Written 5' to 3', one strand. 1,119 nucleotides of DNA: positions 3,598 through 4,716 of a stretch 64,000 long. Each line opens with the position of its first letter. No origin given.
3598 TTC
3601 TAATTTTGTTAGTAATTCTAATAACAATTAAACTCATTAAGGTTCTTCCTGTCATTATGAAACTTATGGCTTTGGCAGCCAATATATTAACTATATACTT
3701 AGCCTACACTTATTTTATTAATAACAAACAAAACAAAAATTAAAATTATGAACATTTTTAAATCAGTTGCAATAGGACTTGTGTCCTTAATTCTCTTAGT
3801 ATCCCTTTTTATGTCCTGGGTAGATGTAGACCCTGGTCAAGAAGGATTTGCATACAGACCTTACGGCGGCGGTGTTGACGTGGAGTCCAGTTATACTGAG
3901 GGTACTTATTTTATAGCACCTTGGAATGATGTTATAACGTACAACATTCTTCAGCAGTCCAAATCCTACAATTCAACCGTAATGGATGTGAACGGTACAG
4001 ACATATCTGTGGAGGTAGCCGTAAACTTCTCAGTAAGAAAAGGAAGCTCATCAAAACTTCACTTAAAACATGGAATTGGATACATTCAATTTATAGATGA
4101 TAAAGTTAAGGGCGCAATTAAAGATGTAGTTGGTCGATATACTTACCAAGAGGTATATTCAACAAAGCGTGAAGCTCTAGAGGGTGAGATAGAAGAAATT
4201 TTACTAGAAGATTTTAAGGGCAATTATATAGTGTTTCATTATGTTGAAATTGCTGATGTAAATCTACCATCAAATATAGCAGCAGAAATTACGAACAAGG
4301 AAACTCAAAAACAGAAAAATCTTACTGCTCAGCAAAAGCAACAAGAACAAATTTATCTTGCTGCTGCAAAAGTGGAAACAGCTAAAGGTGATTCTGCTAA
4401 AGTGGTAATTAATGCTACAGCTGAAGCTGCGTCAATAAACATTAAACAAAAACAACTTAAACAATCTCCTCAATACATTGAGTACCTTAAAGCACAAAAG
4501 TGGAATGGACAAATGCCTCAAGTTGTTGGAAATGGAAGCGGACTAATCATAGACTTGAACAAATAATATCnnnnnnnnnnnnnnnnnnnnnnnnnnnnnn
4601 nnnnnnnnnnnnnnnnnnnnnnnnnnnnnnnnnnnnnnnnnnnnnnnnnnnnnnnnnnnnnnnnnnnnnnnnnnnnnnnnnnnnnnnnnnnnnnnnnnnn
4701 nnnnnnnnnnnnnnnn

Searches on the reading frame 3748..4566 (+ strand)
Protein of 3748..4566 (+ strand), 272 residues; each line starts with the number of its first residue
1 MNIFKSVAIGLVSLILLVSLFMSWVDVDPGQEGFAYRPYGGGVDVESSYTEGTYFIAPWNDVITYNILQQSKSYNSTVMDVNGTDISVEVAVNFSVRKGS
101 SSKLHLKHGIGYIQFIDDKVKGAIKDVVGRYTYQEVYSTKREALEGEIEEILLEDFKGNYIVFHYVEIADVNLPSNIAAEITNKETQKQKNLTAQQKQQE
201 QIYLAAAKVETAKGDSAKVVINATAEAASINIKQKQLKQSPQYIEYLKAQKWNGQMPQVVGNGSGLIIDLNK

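Call 42: search_protein_families(library=pfam, proteins=[window:3748-4566:+], max_evalue=0.001)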
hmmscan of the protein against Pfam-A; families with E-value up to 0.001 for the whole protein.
window:3748-4566:+ (272 aa): 1 family
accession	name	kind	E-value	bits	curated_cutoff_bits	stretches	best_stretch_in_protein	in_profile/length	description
PF01145.31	Band_7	-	7.7e-21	75.4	23.6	1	27-201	3-175/176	SPFH domain / Band 7 family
